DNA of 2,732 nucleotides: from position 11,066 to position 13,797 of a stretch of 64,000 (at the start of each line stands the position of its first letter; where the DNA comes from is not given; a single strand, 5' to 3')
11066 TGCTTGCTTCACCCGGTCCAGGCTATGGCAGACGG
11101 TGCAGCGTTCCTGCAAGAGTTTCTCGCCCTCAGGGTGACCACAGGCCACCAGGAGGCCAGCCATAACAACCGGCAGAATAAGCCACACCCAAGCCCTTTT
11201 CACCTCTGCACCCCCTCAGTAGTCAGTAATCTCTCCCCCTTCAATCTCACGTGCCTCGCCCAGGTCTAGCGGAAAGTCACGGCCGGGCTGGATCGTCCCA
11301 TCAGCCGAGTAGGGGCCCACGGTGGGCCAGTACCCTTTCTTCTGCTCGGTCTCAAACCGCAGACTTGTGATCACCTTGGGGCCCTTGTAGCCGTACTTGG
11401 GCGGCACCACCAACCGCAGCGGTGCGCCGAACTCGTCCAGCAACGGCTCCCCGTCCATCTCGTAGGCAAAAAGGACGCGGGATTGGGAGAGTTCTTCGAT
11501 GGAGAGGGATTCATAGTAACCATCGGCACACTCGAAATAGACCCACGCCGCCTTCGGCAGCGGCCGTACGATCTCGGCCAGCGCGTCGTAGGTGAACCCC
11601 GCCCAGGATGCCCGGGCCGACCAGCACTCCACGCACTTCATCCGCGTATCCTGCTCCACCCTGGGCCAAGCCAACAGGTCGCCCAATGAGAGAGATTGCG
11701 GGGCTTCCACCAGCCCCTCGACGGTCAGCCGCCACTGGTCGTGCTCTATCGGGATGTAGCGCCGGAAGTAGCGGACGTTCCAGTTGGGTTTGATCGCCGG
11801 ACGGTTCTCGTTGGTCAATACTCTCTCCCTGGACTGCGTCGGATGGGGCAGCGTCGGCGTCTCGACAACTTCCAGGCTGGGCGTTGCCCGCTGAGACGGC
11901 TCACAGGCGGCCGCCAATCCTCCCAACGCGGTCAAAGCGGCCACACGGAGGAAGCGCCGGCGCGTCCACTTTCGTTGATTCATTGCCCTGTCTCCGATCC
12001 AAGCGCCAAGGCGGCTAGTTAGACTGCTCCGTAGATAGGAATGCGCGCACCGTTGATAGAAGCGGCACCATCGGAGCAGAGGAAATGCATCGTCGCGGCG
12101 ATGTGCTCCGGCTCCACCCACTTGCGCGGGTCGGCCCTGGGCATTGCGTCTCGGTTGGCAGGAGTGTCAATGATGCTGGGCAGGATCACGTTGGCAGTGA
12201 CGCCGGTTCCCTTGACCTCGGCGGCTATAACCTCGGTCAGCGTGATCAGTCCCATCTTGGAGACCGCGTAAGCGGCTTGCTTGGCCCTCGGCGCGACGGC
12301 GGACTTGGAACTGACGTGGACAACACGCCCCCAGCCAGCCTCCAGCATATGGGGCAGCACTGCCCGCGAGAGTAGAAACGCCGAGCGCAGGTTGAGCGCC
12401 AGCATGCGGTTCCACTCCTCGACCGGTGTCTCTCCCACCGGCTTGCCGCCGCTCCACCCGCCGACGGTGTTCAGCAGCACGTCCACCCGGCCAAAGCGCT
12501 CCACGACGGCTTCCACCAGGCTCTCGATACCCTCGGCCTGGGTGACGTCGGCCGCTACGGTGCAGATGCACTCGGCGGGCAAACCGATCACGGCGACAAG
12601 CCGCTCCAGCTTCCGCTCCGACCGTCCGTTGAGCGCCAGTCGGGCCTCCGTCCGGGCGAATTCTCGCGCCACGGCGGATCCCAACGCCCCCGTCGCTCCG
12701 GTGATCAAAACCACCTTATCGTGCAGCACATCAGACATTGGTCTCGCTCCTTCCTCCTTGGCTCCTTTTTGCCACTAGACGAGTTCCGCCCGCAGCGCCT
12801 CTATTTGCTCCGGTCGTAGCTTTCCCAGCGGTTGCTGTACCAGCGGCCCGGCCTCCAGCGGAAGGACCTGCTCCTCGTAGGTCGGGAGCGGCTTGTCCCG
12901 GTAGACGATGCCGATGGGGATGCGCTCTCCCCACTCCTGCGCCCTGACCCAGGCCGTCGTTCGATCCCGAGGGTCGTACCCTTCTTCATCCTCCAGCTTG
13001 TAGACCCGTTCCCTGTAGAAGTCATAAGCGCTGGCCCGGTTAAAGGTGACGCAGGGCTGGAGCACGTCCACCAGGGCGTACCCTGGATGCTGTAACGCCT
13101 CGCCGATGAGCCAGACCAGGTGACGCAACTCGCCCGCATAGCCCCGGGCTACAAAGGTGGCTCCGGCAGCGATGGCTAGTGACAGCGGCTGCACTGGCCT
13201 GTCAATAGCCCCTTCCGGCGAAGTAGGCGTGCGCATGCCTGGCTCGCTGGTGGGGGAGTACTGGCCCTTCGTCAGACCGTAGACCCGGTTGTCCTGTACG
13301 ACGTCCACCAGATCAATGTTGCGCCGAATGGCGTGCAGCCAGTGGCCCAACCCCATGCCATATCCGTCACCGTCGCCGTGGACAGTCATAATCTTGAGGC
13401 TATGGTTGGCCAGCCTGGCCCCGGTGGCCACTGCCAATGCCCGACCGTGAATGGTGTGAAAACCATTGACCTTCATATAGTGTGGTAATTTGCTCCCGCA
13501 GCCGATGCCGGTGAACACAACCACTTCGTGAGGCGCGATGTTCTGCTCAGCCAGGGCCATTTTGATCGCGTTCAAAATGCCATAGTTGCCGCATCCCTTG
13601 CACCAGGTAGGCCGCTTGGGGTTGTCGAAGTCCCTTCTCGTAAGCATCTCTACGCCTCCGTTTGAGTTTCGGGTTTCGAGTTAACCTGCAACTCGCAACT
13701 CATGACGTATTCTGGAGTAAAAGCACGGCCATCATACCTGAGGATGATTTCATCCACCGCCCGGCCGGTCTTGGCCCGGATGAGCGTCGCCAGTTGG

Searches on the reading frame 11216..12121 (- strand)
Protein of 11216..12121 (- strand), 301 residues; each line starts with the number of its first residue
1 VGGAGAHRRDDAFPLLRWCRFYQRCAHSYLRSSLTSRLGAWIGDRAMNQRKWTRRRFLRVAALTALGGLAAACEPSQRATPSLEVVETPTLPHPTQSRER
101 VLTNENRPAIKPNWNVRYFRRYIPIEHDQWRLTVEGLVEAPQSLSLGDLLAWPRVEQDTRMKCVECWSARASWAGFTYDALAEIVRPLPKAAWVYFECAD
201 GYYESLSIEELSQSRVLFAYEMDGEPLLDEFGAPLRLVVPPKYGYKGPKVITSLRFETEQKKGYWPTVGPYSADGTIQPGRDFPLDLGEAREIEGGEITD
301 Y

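Call 48: search_protein_families(library=pfam, proteins=[window:11216-12121:-], max_evalue=0.00001)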
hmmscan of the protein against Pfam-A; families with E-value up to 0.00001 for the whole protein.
window:11216-12121:- (301 aa): 1 family
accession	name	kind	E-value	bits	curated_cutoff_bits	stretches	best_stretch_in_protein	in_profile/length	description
PF00174.25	Oxidored_molyb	-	4.5e-34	117.9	24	1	124-265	5-169/169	Oxidoreductase molybdopterin binding domain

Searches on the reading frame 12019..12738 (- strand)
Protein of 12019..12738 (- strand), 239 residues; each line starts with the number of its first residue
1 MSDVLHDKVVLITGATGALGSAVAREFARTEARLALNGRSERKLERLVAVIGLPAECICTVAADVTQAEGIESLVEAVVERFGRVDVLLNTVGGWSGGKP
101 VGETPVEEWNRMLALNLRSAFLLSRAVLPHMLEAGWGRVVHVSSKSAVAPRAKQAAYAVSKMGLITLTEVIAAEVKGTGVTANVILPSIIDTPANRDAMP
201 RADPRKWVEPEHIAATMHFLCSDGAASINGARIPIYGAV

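Call 48: search_protein_families(library=pfam, proteins=[window:12019-12738:-], max_evalue=0.00001)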
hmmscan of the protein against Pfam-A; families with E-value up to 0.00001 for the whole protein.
window:12019-12738:- (239 aa): 4 families
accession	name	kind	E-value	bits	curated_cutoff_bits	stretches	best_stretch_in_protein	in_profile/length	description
PF00106.31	adh_short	-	1.3e-48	165.5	26.6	1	8-198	1-190/195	short chain dehydrogenase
PF13561.12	adh_short_C2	-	4.4e-44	151.2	27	1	15-234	2-230/236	Enoyl-(Acyl carrier protein) reductase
PF08659.16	KR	-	1.3e-10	41.9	22.6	1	10-160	3-152/180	KR domain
PF01370.27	Epimerase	-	1.6e-06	28.2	20.9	1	10-164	1-149/240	NAD dependent epimerase/dehydratase family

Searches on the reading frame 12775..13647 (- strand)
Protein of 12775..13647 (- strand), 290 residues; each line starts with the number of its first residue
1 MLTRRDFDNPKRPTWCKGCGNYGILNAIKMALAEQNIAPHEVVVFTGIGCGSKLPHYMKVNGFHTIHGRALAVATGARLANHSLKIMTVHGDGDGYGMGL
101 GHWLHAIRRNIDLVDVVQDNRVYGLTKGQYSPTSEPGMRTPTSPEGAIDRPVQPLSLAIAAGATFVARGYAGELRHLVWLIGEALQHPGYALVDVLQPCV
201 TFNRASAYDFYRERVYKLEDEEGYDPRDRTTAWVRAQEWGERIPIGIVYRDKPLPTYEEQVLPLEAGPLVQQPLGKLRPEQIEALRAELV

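Call 48: search_protein_families(library=pfam, proteins=[window:12775-13647:-], max_evalue=0.00001)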
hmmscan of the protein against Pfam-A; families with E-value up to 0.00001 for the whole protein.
window:12775-13647:- (290 aa): 2 families
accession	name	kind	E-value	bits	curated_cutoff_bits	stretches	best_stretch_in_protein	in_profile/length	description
PF02775.26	TPP_enzyme_C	-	7.5e-25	87.9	21.9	1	54-195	18-151/151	Thiamine pyrophosphate enzyme, C-terminal TPP binding domain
PF12367.13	PFO_beta_C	-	2e-23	82.7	24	1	199-262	1-62/66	Pyruvate ferredoxin oxidoreductase beta subunit C terminal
